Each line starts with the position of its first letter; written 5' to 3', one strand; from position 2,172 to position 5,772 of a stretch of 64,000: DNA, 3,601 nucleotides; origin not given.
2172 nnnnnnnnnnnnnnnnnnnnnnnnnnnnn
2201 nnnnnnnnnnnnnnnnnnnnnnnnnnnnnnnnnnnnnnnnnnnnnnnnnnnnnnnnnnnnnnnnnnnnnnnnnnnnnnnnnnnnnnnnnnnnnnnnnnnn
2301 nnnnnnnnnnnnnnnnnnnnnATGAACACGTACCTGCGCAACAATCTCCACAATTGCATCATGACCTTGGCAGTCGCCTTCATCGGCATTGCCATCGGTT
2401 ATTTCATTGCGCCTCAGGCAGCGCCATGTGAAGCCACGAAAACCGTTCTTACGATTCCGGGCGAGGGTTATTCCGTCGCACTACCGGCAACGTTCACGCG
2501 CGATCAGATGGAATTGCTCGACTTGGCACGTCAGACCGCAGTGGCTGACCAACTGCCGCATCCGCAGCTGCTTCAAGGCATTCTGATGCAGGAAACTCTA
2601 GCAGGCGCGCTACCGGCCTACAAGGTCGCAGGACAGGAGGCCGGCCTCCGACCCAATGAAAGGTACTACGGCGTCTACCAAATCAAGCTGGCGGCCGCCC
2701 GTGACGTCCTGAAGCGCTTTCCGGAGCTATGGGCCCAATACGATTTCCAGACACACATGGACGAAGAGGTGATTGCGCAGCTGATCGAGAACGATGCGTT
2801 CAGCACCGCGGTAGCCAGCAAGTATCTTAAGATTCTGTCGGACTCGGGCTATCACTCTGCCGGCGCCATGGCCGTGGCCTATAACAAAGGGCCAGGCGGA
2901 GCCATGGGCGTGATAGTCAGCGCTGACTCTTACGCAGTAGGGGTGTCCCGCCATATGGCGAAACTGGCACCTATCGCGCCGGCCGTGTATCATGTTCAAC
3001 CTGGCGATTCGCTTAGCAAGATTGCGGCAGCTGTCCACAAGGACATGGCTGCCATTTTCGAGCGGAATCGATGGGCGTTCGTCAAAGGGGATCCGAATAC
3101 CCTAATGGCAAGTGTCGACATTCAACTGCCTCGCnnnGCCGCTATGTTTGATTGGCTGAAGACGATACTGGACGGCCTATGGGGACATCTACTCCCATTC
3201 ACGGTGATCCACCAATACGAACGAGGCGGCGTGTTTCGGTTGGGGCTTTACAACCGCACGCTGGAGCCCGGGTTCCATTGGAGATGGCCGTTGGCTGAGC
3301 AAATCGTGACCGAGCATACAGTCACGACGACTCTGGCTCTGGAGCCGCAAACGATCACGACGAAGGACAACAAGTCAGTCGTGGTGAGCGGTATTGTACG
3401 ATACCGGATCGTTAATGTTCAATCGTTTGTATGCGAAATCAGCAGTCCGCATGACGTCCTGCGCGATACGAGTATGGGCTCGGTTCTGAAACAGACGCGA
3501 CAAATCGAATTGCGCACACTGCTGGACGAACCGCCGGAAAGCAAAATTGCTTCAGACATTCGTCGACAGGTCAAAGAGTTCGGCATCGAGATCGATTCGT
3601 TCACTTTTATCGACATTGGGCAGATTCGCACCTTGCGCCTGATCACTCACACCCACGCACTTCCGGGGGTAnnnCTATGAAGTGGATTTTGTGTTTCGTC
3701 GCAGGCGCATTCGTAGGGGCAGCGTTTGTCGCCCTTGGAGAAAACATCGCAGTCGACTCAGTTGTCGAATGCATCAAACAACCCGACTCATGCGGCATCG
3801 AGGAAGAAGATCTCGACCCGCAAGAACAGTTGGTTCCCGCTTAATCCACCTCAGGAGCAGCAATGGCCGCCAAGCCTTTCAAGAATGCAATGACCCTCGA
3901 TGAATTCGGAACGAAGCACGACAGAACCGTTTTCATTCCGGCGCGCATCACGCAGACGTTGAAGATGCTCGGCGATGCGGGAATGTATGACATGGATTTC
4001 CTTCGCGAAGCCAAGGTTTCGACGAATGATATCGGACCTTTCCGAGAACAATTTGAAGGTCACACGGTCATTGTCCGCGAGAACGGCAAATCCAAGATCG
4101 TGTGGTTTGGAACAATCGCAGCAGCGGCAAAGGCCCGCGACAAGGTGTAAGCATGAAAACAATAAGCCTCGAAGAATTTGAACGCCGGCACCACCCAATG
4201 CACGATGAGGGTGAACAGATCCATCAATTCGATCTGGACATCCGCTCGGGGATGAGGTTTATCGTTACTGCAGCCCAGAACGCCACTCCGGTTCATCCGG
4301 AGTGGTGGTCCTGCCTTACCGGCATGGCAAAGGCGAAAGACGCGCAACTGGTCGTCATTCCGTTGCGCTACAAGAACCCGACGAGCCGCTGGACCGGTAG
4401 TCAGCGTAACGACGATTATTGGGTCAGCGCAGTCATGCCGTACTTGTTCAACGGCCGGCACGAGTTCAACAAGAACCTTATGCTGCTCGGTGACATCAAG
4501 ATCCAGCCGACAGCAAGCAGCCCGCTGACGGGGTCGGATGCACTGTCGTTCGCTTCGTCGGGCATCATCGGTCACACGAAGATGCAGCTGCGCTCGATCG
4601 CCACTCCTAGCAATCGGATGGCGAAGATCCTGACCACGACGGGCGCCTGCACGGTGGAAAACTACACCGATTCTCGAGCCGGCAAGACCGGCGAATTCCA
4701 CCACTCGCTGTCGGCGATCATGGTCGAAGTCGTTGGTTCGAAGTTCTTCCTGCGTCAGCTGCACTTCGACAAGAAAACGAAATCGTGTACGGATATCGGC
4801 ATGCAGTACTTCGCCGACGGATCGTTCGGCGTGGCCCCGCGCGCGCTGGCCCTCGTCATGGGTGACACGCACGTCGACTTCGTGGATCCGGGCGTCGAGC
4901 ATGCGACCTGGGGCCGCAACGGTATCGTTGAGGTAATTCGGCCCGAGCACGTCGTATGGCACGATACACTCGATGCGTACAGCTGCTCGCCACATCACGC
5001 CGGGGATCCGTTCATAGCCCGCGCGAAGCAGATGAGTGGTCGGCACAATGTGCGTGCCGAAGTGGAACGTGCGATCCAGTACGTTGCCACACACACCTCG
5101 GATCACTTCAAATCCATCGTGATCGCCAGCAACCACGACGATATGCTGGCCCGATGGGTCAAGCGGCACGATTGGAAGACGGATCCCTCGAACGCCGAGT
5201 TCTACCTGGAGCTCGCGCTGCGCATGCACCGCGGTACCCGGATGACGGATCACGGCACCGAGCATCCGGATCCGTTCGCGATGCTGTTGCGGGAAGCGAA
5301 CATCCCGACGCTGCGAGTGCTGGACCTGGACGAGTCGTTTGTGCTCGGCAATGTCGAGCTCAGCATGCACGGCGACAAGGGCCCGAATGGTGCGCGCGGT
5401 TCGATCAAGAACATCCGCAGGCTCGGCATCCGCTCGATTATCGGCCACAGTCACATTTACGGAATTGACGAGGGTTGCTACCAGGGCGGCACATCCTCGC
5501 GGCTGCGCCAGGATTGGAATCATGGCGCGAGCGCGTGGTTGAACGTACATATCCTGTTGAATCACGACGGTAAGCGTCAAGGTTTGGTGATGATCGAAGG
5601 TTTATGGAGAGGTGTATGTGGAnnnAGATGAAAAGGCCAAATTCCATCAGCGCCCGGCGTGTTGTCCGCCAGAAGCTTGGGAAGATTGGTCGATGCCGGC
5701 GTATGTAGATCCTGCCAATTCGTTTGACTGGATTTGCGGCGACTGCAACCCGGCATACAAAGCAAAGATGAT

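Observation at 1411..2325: Endonuclease VII HNH nuclease fused to a DNPH1/nucleoside 2-deoxyribosyltransferase-like domain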

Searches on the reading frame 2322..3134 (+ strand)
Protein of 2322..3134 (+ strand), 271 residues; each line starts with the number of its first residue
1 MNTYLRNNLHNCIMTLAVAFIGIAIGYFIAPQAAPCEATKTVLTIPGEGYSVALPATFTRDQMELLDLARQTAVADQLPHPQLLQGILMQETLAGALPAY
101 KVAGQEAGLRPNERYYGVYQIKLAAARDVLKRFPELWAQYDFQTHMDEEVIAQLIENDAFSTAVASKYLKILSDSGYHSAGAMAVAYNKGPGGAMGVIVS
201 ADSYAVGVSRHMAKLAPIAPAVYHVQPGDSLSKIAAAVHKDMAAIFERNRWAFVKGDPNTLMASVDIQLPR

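Call 10: search_protein_families(library=phrogs, proteins=[window:2322-3134:+], max_evalue=0.001)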
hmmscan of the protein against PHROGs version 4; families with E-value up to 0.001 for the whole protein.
window:2322-3134:+ (271 aa): 1 family
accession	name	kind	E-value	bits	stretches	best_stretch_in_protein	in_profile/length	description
phrog_600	-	unknown function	1.3e-05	26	1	54-215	23-168/178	unknown function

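Call 11: search_protein_families(library=pfam, proteins=[window:2322-3134:+], max_evalue=0.01)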
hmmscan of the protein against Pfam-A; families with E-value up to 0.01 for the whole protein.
window:2322-3134:+ (271 aa): 1 family
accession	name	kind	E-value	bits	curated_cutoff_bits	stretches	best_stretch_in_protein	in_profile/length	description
PF01476.26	LysM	-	5.1e-05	23.6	20.9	1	223-249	1-27/43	LysM domain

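Call 47: find_related_loci(query=window:2322-3134:+, collection=viral_contigs, flank=6000)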
Query window:2322-3134:+ (271 aa) in viral_contigs; peptide patterns used: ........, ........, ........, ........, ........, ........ (x = any residue, [..] = any of these).
2 stretches matched a pattern, but none encodes a relative of the query by tblastn (E <= 1e-3).

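Call 59: find_related_loci(query=window:2322-3134:+, collection=metagenome_contigs, flank=6000)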
Query window:2322-3134:+ (271 aa) in metagenome_contigs; peptide patterns used: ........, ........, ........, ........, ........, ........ (x = any residue, [..] = any of these).
51 stretches matched a pattern; 3 encode a relative of the query (tblastn E <= 1e-3); 3 distinct loci.
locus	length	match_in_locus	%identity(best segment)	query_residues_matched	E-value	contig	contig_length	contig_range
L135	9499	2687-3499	97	1-271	0e+0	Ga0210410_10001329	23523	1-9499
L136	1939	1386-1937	93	15-195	4e-119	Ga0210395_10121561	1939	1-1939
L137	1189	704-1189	82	1-162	1e-94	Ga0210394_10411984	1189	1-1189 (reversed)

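Call 76: search_protein_families(library=ncbifam, proteins=[L136:913-1353:+], max_evalue=0.1)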
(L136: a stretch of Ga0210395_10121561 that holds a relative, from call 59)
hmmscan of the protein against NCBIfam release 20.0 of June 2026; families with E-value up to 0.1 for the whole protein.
L136:913-1353:+ (147 aa): 0 families

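Call 77: search_protein_families(library=padloc, proteins=[L136:913-1353:+], max_evalue=0.1)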
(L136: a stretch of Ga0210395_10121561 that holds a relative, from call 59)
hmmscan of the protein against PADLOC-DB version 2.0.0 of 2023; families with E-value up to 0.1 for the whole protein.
L136:913-1353:+ (147 aa): 0 families

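Call 85: find_homologous_proteins(query=L136:913-1353:+, max_evalue=1e-30)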
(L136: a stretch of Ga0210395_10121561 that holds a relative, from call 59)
Query L136:913-1353:+ (147 aa): 3856 proteins with E <= 1e-30 among 4039 candidates; the best 120 are listed.
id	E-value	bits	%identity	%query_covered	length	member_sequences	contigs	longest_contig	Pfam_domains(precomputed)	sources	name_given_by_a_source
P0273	1.8e-97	341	100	100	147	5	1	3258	-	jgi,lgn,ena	-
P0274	1.4e-79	283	83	98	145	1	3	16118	-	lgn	-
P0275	8.0e-77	274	80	98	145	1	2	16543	-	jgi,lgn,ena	jgi:hypothetical protein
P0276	3.3e-54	201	66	93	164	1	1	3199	-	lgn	-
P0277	6.1e-54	200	66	94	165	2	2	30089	-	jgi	jgi:hypothetical protein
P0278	6.4e-54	200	67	96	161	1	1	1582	-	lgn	-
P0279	6.6e-54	200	66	93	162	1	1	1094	-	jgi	jgi:hypothetical protein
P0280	9.0e-54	199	64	93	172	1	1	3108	-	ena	-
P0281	7.4e-53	196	65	96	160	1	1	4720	-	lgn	-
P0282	1.1e-52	196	59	99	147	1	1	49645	-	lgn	-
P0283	1.2e-52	196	68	88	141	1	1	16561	-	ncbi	-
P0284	2.8e-52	195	63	93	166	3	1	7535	-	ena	-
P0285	7.2e-52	193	61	95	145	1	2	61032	-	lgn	-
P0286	1.0e-51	193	64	90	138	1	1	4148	-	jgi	jgi:hypothetical protein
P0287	1.3e-51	192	61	95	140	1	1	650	-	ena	-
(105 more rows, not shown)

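Call 86: find_encoding_contigs(protein=P0274, flank=10000, max_places=1)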
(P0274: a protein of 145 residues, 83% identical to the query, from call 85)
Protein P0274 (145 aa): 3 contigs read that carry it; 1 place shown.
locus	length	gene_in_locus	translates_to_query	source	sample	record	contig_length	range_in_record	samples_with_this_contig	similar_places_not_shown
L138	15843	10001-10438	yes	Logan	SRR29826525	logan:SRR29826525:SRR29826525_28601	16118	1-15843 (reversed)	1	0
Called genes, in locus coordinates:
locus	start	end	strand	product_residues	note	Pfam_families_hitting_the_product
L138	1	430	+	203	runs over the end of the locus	-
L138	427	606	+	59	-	-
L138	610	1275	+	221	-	-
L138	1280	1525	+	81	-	-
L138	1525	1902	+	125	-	-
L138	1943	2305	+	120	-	-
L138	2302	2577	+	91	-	-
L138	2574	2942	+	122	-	-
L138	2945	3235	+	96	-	PF10902:WYL_2 (weak)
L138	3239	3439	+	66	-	-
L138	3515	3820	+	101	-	-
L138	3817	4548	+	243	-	-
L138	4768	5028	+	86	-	-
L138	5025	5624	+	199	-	-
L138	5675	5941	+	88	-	-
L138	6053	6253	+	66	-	-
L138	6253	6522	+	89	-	-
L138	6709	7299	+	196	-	PF18909:dGTP_diPhyd_N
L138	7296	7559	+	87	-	-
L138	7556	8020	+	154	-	PF00383:dCMP_cyt_deam_1, PF14437:MafB19-deam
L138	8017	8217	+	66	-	-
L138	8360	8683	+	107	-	-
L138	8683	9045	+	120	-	-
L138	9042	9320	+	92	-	-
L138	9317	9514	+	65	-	-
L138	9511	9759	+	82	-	-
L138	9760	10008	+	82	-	-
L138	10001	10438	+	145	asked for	-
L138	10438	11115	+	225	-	-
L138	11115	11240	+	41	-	-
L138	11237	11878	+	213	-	-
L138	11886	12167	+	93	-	-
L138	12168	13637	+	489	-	-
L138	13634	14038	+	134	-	-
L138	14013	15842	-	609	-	?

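Call 87: find_encoding_contigs(protein=P0275, flank=10000, max_places=1)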
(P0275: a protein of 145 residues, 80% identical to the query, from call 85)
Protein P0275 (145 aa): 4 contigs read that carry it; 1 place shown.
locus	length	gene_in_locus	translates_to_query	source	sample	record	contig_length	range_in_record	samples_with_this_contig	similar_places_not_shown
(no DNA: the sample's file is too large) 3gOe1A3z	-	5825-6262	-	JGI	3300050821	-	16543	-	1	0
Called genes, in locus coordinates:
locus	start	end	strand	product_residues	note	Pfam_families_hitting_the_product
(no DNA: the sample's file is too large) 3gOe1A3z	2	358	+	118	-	?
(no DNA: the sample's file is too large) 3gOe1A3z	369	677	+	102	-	-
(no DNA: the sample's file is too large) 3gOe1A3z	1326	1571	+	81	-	-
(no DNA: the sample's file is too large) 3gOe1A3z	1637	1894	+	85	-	-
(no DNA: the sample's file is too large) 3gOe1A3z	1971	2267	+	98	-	-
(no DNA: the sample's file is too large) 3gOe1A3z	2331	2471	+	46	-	-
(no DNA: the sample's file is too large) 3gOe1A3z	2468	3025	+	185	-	PF18909:dGTP_diPhyd_N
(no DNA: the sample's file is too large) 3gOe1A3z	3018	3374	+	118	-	-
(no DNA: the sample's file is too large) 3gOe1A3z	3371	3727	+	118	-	-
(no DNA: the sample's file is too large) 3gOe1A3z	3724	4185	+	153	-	PF00383:dCMP_cyt_deam_1, PF14437:MafB19-deam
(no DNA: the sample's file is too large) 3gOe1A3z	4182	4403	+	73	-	-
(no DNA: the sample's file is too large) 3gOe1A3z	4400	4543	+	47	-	-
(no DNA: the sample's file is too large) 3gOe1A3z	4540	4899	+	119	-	-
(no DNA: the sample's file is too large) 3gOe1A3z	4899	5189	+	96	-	-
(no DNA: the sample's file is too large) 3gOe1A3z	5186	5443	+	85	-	-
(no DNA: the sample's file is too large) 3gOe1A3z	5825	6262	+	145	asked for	-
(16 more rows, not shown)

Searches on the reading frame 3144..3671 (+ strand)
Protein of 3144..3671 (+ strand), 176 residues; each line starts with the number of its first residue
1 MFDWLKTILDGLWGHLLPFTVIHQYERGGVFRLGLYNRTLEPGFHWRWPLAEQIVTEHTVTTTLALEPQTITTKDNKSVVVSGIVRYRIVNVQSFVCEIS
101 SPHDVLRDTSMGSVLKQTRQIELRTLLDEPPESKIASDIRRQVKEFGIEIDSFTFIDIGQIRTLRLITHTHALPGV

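Call 10: search_protein_families(library=phrogs, proteins=[window:3144-3671:+], max_evalue=0.001)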
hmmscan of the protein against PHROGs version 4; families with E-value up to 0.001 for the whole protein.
window:3144-3671:+ (176 aa): 1 family
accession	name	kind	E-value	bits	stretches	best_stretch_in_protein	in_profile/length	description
phrog_200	-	other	0.0005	20.3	1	25-90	113-178/379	lipoprotein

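Call 11: search_protein_families(library=pfam, proteins=[window:3144-3671:+], max_evalue=0.01)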
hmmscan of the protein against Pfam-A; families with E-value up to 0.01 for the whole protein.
window:3144-3671:+ (176 aa): 1 family
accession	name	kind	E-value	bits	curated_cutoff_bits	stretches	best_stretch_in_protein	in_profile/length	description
PF01145.31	Band_7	-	1.3e-20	74.6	23.6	1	21-158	2-145/176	SPFH domain / Band 7 family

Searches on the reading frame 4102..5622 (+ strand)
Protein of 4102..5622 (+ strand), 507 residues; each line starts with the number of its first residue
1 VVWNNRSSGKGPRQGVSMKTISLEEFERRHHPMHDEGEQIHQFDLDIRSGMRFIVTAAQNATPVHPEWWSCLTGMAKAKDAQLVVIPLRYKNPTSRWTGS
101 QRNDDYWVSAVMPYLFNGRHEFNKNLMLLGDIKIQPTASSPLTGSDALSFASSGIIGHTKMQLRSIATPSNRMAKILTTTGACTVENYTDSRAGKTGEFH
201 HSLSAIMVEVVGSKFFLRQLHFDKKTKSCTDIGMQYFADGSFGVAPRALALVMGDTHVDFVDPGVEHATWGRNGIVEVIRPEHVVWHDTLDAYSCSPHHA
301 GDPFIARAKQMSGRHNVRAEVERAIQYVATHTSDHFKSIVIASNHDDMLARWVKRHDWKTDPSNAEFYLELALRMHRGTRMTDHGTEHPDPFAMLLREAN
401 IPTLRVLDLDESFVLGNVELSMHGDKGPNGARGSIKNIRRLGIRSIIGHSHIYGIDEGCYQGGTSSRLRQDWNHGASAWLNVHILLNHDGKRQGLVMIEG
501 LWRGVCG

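Call 10: search_protein_families(library=phrogs, proteins=[window:4102-5622:+], max_evalue=0.001)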
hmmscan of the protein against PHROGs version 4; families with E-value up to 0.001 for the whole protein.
window:4102-5622:+ (507 aa): 1 family
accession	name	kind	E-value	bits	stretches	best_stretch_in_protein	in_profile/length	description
phrog_1745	-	other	2.7e-132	443.2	1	45-502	81-540/542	DNA transfer protein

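Call 11: search_protein_families(library=pfam, proteins=[window:4102-5622:+], max_evalue=0.01)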
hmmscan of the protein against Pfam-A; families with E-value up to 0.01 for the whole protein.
window:4102-5622:+ (507 aa): 0 families

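Call 43: find_related_loci(query=window:4102-5622:+, collection=viral_contigs, flank=8000)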
Query window:4102-5622:+ (507 aa) in viral_contigs; peptide patterns used: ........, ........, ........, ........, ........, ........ (x = any residue, [..] = any of these).
40 stretches matched a pattern; 40 encode a relative of the query (tblastn E <= 1e-3); 40 distinct loci.
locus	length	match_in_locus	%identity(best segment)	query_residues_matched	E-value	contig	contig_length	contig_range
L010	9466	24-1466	60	22-503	0e+0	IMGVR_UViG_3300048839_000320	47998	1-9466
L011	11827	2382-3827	60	23-504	0e+0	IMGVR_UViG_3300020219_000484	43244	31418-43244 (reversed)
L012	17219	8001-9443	60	22-503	0e+0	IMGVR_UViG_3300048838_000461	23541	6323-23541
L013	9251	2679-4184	56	3-502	0e+0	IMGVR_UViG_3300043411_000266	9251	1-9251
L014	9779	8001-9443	57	22-502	0e+0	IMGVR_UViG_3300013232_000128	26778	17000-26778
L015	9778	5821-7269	60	22-503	0e+0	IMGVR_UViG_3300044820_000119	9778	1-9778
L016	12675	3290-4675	59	43-502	0e+0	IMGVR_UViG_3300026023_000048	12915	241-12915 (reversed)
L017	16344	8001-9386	59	43-502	0e+0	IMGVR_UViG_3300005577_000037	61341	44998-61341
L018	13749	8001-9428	58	32-503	0e+0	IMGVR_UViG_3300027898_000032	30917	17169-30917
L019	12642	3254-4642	57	43-503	2e-177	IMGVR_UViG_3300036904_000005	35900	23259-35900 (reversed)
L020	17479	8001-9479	55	12-503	1e-180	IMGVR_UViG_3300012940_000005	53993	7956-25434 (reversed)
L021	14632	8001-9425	55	32-503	9e-176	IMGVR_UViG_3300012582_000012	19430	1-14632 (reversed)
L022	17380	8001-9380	58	43-503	4e-175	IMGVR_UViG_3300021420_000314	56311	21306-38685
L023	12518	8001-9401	54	36-503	4e-171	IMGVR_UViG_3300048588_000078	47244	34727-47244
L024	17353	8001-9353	57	52-503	1e-169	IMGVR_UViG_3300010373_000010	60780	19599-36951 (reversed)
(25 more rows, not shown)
